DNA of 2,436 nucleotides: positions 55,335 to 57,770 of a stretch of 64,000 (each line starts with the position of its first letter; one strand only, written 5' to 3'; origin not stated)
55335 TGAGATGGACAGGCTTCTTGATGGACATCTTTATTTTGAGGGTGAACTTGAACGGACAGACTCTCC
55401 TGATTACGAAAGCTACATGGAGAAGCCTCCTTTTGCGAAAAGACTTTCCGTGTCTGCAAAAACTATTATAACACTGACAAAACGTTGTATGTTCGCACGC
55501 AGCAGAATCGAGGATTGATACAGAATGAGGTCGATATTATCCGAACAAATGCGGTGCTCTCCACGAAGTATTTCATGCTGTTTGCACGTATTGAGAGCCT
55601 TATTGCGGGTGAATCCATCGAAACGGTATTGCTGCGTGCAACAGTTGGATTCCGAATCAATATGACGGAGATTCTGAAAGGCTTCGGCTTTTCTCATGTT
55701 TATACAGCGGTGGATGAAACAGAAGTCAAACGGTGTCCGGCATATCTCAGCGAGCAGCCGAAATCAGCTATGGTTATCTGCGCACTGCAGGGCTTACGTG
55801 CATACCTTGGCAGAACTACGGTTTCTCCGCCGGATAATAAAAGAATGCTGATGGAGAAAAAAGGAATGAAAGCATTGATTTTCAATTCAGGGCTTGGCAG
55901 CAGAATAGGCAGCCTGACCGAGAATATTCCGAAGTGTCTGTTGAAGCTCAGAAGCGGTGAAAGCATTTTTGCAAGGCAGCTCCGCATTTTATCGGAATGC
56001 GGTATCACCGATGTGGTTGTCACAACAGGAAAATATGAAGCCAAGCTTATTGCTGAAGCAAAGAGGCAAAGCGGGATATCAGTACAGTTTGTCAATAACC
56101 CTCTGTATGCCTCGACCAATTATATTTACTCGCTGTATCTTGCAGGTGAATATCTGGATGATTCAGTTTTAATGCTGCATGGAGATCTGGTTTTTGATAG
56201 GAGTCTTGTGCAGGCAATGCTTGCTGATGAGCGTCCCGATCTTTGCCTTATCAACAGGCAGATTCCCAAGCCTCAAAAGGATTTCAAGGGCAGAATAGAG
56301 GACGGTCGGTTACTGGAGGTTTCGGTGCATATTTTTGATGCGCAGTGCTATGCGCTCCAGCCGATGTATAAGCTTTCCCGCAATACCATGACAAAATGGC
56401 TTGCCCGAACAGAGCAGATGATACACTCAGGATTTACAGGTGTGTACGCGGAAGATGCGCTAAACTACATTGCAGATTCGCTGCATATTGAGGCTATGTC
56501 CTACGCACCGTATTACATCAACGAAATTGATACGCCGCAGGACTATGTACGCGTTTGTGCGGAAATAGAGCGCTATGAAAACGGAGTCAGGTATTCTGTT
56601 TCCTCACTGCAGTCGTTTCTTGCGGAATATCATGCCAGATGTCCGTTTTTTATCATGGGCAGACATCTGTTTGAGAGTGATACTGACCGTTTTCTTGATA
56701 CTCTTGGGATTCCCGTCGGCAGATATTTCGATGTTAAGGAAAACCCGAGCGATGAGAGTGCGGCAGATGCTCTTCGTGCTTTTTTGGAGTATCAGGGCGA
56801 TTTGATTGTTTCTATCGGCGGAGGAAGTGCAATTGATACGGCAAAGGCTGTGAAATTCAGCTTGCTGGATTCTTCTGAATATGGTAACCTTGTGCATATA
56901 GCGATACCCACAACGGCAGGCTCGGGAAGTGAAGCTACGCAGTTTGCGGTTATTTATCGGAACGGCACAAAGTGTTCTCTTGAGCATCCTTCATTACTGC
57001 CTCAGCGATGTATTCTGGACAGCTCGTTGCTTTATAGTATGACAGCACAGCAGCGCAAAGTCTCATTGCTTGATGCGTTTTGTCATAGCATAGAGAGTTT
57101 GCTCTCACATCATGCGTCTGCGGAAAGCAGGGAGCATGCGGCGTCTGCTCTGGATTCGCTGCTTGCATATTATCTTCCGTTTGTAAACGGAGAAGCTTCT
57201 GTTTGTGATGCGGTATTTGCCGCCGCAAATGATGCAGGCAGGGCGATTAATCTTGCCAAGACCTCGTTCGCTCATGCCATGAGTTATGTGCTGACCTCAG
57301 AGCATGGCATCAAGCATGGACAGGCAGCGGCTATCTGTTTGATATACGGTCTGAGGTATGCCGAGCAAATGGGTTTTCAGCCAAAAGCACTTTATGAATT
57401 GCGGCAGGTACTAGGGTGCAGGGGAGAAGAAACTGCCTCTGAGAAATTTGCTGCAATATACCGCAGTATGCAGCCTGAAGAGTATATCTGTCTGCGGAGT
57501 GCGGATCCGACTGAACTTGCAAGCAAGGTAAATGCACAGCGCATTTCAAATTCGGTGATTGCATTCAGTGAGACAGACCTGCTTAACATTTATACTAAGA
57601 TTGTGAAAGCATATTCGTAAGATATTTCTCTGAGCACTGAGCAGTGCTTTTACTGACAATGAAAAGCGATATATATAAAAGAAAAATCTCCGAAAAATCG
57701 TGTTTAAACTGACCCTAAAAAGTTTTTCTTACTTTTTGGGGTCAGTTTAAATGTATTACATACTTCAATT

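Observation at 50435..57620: Six-gene, translationally coupled operon that looks like an undescribed lipid head-group (possibly phosphonolipid) pathway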

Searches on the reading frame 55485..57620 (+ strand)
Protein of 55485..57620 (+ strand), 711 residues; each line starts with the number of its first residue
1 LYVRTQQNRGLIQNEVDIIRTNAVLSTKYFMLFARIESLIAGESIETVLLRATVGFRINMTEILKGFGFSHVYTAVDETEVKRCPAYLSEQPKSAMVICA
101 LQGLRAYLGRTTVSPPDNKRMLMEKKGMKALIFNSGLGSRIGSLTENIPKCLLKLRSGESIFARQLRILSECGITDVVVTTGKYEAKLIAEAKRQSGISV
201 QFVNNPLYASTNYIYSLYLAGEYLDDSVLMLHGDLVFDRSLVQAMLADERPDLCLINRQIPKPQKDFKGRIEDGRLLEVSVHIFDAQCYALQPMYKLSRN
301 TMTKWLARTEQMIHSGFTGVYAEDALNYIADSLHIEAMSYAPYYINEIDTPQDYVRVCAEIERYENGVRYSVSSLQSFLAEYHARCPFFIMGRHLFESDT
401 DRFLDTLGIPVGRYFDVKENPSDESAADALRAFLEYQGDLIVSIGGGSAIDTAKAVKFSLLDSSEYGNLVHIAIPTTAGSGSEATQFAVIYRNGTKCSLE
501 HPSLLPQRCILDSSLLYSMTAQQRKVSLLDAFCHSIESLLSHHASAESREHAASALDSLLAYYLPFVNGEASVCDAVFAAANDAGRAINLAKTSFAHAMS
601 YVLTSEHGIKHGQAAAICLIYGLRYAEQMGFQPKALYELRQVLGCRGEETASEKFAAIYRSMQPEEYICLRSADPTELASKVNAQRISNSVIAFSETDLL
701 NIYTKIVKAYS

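Call 5: search_protein_families(library=pfam, proteins=[window:55485-57620:+], max_evalue=0.01)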
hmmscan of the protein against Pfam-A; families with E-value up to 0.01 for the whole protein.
window:55485-57620:+ (711 aa): 5 families
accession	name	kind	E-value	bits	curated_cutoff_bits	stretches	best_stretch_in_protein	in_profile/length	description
PF00465.25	Fe-ADH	-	4.9e-30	104.8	31.3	1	371-512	10-167/168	Iron-containing alcohol dehydrogenase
PF25137.1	ADH_Fe_C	-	4.8e-13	49.7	27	1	528-657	5-137/194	Fe-containing alcohol dehydrogenase family, C-terminal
PF12804.13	NTP_transf_3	-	2.4e-10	41.3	27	1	131-248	2-110/160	MobA-like NTP transferase domain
PF13685.12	Fe-ADH_2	-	4.3e-08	33.7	28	1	399-515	37-144/149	Iron-containing alcohol dehydrogenase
PF00483.29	NTP_transferase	-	6.2e-06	26.4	21.2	1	129-245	1-121/245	Nucleotidyl transferase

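Call 6: search_protein_families(library=ncbifam, proteins=[window:55485-57620:+], max_evalue=0.01)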
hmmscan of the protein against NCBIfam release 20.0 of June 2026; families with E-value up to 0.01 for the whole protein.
window:55485-57620:+ (711 aa): 32 families (the best 25 are shown)
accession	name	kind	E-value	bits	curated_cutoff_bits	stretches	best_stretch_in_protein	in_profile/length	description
TIGR03405.1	Phn_Fe-ADH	equivalog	2.2e-36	125.4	423.7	1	416-652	57-310/355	iron-containing alcohol dehydrogenase PsrA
NF010378.0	PRK13805.1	equivalog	1.5e-29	102.5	951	2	471-628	597-759/872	bifunctional acetaldehyde-CoA/alcohol dehydrogenase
NF041833.1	Fe_ADH_ErcA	equivalog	2.7e-27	95.9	550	1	402-653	52-316/382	alcohol dehydrogenase-like regulatory protein ErcA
TIGR02638.1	lactal_redase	equivalog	9.5e-23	80.6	523.15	1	403-654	52-318/379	lactaldehyde reductase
NF007911.0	PRK10624.1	equivalog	1.5e-21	76.8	537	1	403-653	53-316/382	lactaldehyde reductase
NF058672.1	4HyButDHCUPNE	equivalog_domain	1.8e-20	73.5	500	1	401-661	47-328/378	4-hydroxybutyrate dehydrogenase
NF053866.1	CholDhdGbsBBac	equivalog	1.7e-19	69.7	550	1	404-651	61-324/392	choline dehydrogenase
NF050025.1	SulfAcetaldRedSarD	equivalog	6.2e-18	64.8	700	1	403-625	53-290/385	sulfoacetaldehyde reductase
NF011998.0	PRK15454.1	equivalog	6.8e-16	58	556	1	429-620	98-304/395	ethanolamine utilization ethanol dehydrogenase EutG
NF007363.0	PRK09860.1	equivalog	1.4e-15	57.4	581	1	412-620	63-286/383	L-threonine dehydrogenase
NF041135.1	IPPtranDIPPsyn_Thcocales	equivalog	1.3e-13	50.7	580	1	128-247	1-114/419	bifunctional L-myo-inositol-1-phosphate cytidylyltransferase/CDP-L-myo-inositol myo-inositolphosphotransferase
TIGR03992.1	Arch_glmU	subfamily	2.6e-13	49.6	292.1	1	128-265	1-135/393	bifunctional sugar-1-phosphate nucleotidylyltransferase/acetyltransferase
NF041822.1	daptide_DH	equivalog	1.7e-11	43.6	300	2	471-556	107-192/363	daptide-type RiPP biosynthesis dehydogenase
NF011717.0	PRK15138.1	equivalog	4.4e-09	35.9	645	1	408-619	56-289/387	alcohol dehydrogenase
NF041313.1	UDPGP_AglF_Halo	equivalog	1.6e-08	34.3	400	1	128-245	1-116/234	UTP--glucose-1-phosphate uridylyltransferase AglF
TIGR03297.1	Ppyr-DeCO2ase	equivalog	4.6e-05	22.6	312.5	1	44-124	277-358/360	phosphonopyruvate decarboxylase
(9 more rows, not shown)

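Call 9: find_homologous_proteins(query=window:55485-57620:+, max_evalue=1e-10)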
Query window:55485-57620:+ (711 aa): 1865 proteins with E <= 1e-10 among 8000 candidates; the best 120 are listed.
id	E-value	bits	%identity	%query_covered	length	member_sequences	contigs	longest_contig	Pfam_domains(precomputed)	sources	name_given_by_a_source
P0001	0.0e+0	1285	99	82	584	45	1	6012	PF00483.30,PF13685.13,PF25137.1,PF12804.14,PF00465.26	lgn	-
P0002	2.0e-296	1003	77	82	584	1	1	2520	PF00483.30,PF13685.13,PF25137.1,PF12804.14,PF00465.26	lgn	-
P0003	5.8e-248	843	66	82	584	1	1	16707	PF13685.13,PF25137.1,PF12804.14,PF00465.26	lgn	-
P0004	2.8e-234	797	63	82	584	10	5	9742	PF00483.30,PF13685.13,PF25137.1,PF12804.14,PF00465.26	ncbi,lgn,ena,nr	ncbi:MAG: iron-containing alcohol dehydrogenase [Oscillospiraceae bacterium]|nr:iron-containing alco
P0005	1.1e-215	736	57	82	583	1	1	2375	PF13685.13,PF25137.1,PF12804.14,PF00465.26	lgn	-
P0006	7.0e-214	730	56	82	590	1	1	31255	PF00483.30,PF13685.13,PF25137.1,PF12804.14,PF00465.26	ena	-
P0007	6.0e-213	727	57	82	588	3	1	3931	PF00483.30,PF13685.13,PF25137.1,PF12804.14,PF00465.26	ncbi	-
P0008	2.7e-212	725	57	82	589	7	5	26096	PF13685.13,PF25137.1,PF12804.14,PF00465.26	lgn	-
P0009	6.7e-208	710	56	82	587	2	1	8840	PF00483.30,PF13685.13,PF25137.1,PF12804.14,PF00465.26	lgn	-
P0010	1.8e-205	702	55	82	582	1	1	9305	PF00483.30,PF13685.13,PF20202.5,PF25137.1,PF12804.14,PF00465.26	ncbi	-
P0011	4.8e-202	691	54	82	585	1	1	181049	PF00483.30,PF13685.13,PF20202.5,PF25137.1,PF12804.14,PF00465.26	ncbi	-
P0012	7.8e-201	687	54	82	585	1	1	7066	PF00483.30,PF13685.13,PF25137.1,PF12804.14,PF00465.26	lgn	-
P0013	9.3e-201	687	54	82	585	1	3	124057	PF00483.30,PF13685.13,PF25137.1,PF12804.14,PF00465.26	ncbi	-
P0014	1.1e-199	683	55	81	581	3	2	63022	PF00483.30,PF13685.13,PF25137.1,PF12804.14,PF00465.26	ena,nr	nr:iron-containing alcohol dehydrogenase [Eubacterium sp.]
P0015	9.5e-195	667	54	81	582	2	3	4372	PF00483.30,PF13685.13,PF25137.1,PF12804.14,PF00465.26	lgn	-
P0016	1.2e-190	653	55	82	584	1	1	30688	PF00483.30,PF13685.13,PF25137.1,PF12804.14,PF00465.26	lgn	-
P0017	1.7e-189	649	53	82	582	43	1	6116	PF00483.30,PF13685.13,PF25137.1,PF12804.14,PF00465.26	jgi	-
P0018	6.3e-188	644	52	82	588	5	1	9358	PF00483.30,PF13685.13,PF25137.1,PF12804.14,PF00465.26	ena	-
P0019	1.4e-186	640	52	82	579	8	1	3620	PF13685.13,PF25137.1,PF12804.14,PF00465.26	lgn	-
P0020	3.6e-184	632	52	82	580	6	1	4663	PF13685.13,PF25137.1,PF12804.14,PF00465.26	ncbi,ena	-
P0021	1.1e-183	630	52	82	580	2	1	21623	PF13685.13,PF25137.1,PF12804.14,PF00465.26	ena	-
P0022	1.5e-183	630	52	82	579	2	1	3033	PF13685.13,PF25137.1,PF12804.14,PF00465.26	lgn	-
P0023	5.5e-180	618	51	82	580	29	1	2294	PF13685.13,PF25137.1,PF12804.14,PF00465.26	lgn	-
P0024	8.6e-179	614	51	82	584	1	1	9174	PF00483.30,PF13685.13,PF25137.1,PF12804.14,PF00465.26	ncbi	-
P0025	1.2e-167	577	48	80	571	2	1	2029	PF13685.13,PF25137.1,PF12804.14,PF00465.26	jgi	-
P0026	2.7e-165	570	48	82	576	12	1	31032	PF00483.30,PF13685.13,PF25137.1,PF12804.14,PF00465.26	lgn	-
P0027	3.8e-164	566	48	82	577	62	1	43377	PF00483.30,PF13685.13,PF25137.1,PF12804.14,PF00465.26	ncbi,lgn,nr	ncbi:MAG: iron-containing alcohol dehydrogenase [Oscillospiraceae bacterium]|nr:iron-containing alco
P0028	2.4e-161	556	48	81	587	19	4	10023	PF13685.13,PF25137.1,PF12804.14,PF00465.26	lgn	-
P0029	4.4e-158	546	47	80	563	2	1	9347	PF13685.13,PF25137.1,PF12804.14,PF00465.26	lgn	-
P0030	7.8e-158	545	42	93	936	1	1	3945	PF00483.30,PF13685.13,PF02775.27,PF02776.24,PF25137.1,PF12804.14,PF00465.26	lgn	-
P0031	4.1e-157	543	44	92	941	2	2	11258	PF00483.30,PF13685.13,PF02775.27,PF02776.24,PF25137.1,PF12804.14,PF00465.26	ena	-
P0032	5.8e-145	502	36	72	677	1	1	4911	PF00483.30,PF13685.13,PF25137.1,PF12804.14,PF00465.26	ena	-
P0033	9.6e-145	502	45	82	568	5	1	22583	PF00483.30,PF13685.13,PF25137.1,PF12804.14,PF00465.26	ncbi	-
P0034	1.5e-144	501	46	82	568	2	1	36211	PF00483.30,PF13685.13,PF25137.1,PF12804.14,PF00465.26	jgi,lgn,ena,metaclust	metaclust:\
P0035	3.5e-141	490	45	82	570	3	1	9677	PF00483.30,PF13685.13,PF25137.1,PF12804.14,PF00465.26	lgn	-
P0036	1.0e-140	488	44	81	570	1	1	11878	PF00483.30,PF13685.13,PF25137.1,PF12804.14,PF00465.26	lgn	-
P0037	3.1e-140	487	44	82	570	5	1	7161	PF00483.30,PF13685.13,PF25137.1,PF12804.14,PF00465.26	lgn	-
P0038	1.3e-139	485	43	81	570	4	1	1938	PF00483.30,PF13685.13,PF25137.1,PF12804.14,PF00465.26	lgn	-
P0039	1.4e-139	485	45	82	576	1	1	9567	PF13685.13,PF25137.1,PF12804.14,PF00465.26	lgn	-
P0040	4.7e-137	476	43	82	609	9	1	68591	PF00483.30,PF13685.13,PF25137.1,PF12804.14,PF00465.26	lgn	-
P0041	8.1e-137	475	43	81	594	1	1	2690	PF00483.30,PF13685.13,PF25137.1,PF12804.14,PF00465.26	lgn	-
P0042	6.7e-135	469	42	81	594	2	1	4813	PF00483.30,PF13685.13,PF25137.1,PF12804.14,PF00465.26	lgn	-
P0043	9.7e-135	469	44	82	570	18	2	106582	PF00483.30,PF13685.13,PF25137.1,PF12804.14,PF00465.26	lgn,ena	-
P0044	2.6e-134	467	40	82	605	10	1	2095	PF00483.30,PF13685.13,PF25137.1,PF12804.14,PF00465.26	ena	-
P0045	3.1e-134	467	41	81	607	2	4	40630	PF00483.30,PF13685.13,PF25137.1,PF12804.14,PF00465.26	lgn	-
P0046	3.3e-134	467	44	82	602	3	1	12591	PF00483.30,PF13685.13,PF25137.1,PF12804.14,PF00465.26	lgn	-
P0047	7.7e-134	466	43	81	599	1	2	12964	PF00483.30,PF13685.13,PF25137.1,PF12804.14,PF00465.26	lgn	-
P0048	1.1e-133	465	42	82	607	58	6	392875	PF00483.30,PF13685.13,PF25137.1,PF12804.14,PF00465.26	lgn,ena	-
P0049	1.3e-133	465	41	82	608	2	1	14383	PF00483.30,PF13685.13,PF25137.1,PF12804.14,PF00465.26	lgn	-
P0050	1.5e-133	465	42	82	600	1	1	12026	PF00483.30,PF25137.1,PF12804.14,PF00465.26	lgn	-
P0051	3.0e-133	464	42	82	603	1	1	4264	PF00483.30,PF25137.1,PF12804.14,PF00465.26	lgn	-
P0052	3.2e-133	464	41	82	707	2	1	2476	PF00483.30,PF13685.13,PF25137.1,PF12804.14,PF00465.26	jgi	-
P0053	6.9e-133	462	42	82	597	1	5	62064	PF00483.30,PF13685.13,PF25137.1,PF12804.14,PF00465.26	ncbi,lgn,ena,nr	ncbi:MAG: iron-containing alcohol dehydrogenase [Clostridia bacterium]|nr:iron-containing alcohol de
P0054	9.2e-133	462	41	82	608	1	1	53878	PF00483.30,PF13685.13,PF25137.1,PF12804.14,PF00465.26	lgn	-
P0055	1.6e-132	461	42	82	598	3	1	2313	PF00483.30,PF13685.13,PF25137.1,PF12804.14,PF00465.26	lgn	-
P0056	1.6e-132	461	41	82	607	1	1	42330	PF00483.30,PF13685.13,PF25137.1,PF12804.14,PF00465.26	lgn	-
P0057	2.9e-132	460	41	82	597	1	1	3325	PF00483.30,PF25137.1,PF12804.14,PF00465.26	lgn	-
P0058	4.1e-132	460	41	82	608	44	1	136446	PF00483.30,PF13685.13,PF25137.1,PF12804.14,PF00465.26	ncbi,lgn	-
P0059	4.3e-132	460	41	82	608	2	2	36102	PF00483.30,PF13685.13,PF25137.1,PF12804.14,PF00465.26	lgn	-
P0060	5.2e-132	460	41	82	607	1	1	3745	PF00483.30,PF13685.13,PF25137.1,PF12804.14,PF00465.26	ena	-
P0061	6.1e-132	459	41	82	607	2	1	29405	PF00483.30,PF13685.13,PF25137.1,PF12804.14,PF00465.26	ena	-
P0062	1.1e-131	458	41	82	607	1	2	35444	PF00483.30,PF13685.13,PF25137.1,PF12804.14,PF00465.26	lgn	-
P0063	1.1e-131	458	41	82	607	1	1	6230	PF00483.30,PF13685.13,PF25137.1,PF12804.14,PF00465.26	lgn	-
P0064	1.2e-131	458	43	82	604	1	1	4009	PF13685.13,PF25137.1,PF12804.14,PF00465.26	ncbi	-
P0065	1.5e-131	458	41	82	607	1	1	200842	PF00483.30,PF13685.13,PF25137.1,PF12804.14,PF00465.26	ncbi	-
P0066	1.5e-131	458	41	82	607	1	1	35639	PF00483.30,PF13685.13,PF25137.1,PF12804.14,PF00465.26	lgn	-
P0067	1.6e-131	458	41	82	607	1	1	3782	PF00483.30,PF13685.13,PF25137.1,PF12804.14,PF00465.26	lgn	-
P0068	1.7e-131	458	41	82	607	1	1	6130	PF00483.30,PF13685.13,PF25137.1,PF12804.14,PF00465.26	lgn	-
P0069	2.5e-131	457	41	82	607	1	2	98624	PF00483.30,PF13685.13,PF25137.1,PF12804.14,PF00465.26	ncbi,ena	-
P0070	3.1e-131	457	41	82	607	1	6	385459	PF00483.30,PF13685.13,PF25137.1,PF12804.14,PF00465.26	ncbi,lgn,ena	-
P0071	4.5e-131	456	41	82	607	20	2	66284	PF00483.30,PF13685.13,PF25137.1,PF12804.14,PF00465.26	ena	-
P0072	4.7e-131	456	41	82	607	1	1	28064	PF00483.30,PF13685.13,PF25137.1,PF12804.14,PF00465.26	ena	-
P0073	5.2e-131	456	46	70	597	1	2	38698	PF00483.30,PF25137.1,PF12804.14,PF00465.26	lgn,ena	-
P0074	5.3e-131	456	41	82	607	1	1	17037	PF00483.30,PF13685.13,PF25137.1,PF12804.14,PF00465.26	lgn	-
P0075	8.1e-131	456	41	82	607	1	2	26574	PF00483.30,PF13685.13,PF25137.1,PF12804.14,PF00465.26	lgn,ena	-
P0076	1.4e-130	455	41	82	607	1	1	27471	PF00483.30,PF13685.13,PF25137.1,PF12804.14,PF00465.26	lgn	-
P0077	1.5e-130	455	41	82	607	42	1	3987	PF00483.30,PF13685.13,PF25137.1,PF12804.14,PF00465.26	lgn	-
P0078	1.6e-130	455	41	82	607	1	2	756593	PF00483.30,PF13685.13,PF25137.1,PF12804.14,PF00465.26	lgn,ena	-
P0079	1.6e-130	455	41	81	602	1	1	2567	PF13685.13,PF25137.1,PF12804.14,PF00465.26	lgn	-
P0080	1.7e-130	455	41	82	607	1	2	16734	PF00483.30,PF13685.13,PF25137.1,PF12804.14,PF00465.26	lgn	-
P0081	2.7e-130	454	41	82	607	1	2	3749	PF00483.30,PF13685.13,PF25137.1,PF12804.14,PF00465.26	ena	-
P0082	3.1e-130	454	41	81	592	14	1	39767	PF00483.30,PF25137.1,PF12804.14,PF00465.26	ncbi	-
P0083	3.9e-130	453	41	82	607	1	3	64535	PF00483.30,PF13685.13,PF25137.1,PF12804.14,PF00465.26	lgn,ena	-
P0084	4.2e-130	453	41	82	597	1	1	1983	PF00483.30,PF13685.13,PF25137.1,PF12804.14,PF00465.26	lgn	-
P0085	4.6e-130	453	41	82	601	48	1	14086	PF13685.13,PF25137.1,PF12804.14,PF00465.26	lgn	-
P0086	4.6e-130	453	41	82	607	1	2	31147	PF00483.30,PF13685.13,PF25137.1,PF12804.14,PF00465.26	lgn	-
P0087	9.8e-130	452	41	82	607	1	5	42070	PF00483.30,PF13685.13,PF25137.1,PF12804.14,PF00465.26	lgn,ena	-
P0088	1.6e-129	451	40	81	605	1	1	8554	PF00483.30,PF13685.13,PF25137.1,PF12804.14,PF00465.26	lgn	-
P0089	1.8e-129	451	40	81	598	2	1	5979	PF00483.30,PF13685.13,PF25137.1,PF12804.14,PF00465.26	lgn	-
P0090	2.0e-129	451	41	82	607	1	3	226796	PF00483.30,PF13685.13,PF25137.1,PF12804.14,PF00465.26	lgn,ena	-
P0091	2.1e-129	451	40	81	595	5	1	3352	PF00483.30,PF13685.13,PF25137.1,PF12804.14,PF00465.26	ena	-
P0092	3.3e-129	450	40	82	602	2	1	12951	PF13685.13,PF25137.1,PF12804.14,PF00465.26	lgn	-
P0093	3.6e-129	450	43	81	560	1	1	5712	PF00483.30,PF13685.13,PF25137.1,PF12804.14,PF00465.26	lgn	-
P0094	3.9e-129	450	43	81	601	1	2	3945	PF00483.30,PF13685.13,PF25137.1,PF12804.14,PF00465.26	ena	-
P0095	4.6e-129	450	40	82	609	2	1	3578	PF00483.30,PF13685.13,PF25137.1,PF12804.14,PF00465.26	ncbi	-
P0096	5.1e-129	450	39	82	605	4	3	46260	PF25137.1,PF12804.14,PF00465.26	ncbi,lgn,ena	-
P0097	7.3e-129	449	42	82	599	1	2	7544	PF00483.30,PF13685.13,PF25137.1,PF12804.14,PF00465.26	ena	-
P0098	7.4e-129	449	41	82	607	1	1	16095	PF00483.30,PF13685.13,PF25137.1,PF12804.14,PF00465.26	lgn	-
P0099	8.9e-129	449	41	81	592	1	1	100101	PF00483.30,PF25137.1,PF12804.14,PF00465.26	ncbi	-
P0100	1.0e-128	449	41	82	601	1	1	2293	PF13685.13,PF25137.1,PF12804.14,PF00465.26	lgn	-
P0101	1.0e-128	449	41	81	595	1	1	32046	PF13685.13,PF25137.1,PF12804.14,PF00465.26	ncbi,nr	ncbi:MAG: iron-containing alcohol dehydrogenase [Clostridiaceae bacterium]|nr:iron-containing alcoho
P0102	1.1e-128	449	40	82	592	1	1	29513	PF00483.30,PF13685.13,PF25137.1,PF12804.14,PF00465.26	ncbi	-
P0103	1.2e-128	448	39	81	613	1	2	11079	PF25137.1,PF12804.14,PF00465.26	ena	-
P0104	1.5e-128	448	40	81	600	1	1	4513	PF00483.30,PF13685.13,PF25137.1,PF12804.14,PF00465.26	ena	-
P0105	1.6e-128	448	41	81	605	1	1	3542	PF00483.30,PF13685.13,PF25137.1,PF12804.14,PF00465.26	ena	-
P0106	1.7e-128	448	41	81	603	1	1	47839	PF13685.13,PF25137.1,PF12804.14,PF00465.26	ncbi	-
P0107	1.7e-128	448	41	81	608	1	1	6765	PF13685.13,PF25137.1,PF12804.14,PF00465.26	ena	-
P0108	2.6e-128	447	39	82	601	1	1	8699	PF25137.1,PF12804.14,PF00465.26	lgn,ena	-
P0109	3.4e-128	447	41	82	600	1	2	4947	PF00483.30,PF13685.13,PF25137.1,PF12804.14,PF00465.26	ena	-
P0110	3.8e-128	447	39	82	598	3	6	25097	PF25137.1,PF12804.14,PF00465.26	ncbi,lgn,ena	-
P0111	3.9e-128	447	40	81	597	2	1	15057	PF00483.30,PF13685.13,PF25137.1,PF12804.14,PF00465.26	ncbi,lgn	-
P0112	4.5e-128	447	39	82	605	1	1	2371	PF13685.13,PF25137.1,PF12804.14,PF00465.26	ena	-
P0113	5.7e-128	446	41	81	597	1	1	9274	PF00483.30,PF13685.13,PF25137.1,PF12804.14,PF00465.26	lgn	-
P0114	6.2e-128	446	42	81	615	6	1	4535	PF00483.30,PF13685.13,PF25137.1,PF12804.14,PF00465.26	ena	-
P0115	6.5e-128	446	41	82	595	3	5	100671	PF00483.30,PF13685.13,PF25137.1,PF12804.14,PF00465.26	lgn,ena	-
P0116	6.6e-128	446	40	81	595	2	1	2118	PF13685.13,PF25137.1,PF12804.14,PF00465.26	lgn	-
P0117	7.4e-128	446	40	82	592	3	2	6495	PF00483.30,PF13685.13,PF25137.1,PF12804.14,PF00465.26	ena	-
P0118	8.2e-128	446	41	81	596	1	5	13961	PF00483.30,PF13685.13,PF25137.1,PF12804.14,PF00465.26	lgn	-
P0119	8.6e-128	446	39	81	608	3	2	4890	PF25137.1,PF12804.14,PF00465.26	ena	-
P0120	1.0e-127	445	39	81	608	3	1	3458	PF25137.1,PF12804.14,PF00465.26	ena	-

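Call 10: find_encoding_contigs(protein=P0003, flank=10000, max_places=3)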
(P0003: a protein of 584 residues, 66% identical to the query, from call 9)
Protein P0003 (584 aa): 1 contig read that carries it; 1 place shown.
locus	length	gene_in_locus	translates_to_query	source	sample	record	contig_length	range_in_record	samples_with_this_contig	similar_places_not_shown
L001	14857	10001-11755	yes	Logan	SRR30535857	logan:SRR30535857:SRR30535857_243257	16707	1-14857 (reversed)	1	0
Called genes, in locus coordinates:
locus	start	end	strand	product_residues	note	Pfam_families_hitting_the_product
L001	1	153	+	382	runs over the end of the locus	-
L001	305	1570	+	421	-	PF02687:FtsX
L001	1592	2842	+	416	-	PF12704:MacB_PCD (weak)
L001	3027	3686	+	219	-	PF01553:Acyltransferase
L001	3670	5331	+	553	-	PF00501:AMP-binding, PF13193:AMP-binding_C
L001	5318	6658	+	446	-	PF04055:Radical_SAM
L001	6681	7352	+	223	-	PF01066:CDP-OH_P_transf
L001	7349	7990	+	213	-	-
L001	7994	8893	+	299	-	PF13714:PEP_mutase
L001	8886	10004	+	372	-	PF02776:TPP_enzyme_N, PF02775:TPP_enzyme_C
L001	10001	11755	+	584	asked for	PF12804:NTP_transf_3, PF00465:Fe-ADH, PF13685:Fe-ADH_2 (weak), PF25137:ADH_Fe_C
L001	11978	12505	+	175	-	PF08281:Sigma70_r4_2, PF04545:Sigma70_r4 (weak)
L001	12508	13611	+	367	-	-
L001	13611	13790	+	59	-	-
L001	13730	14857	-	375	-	?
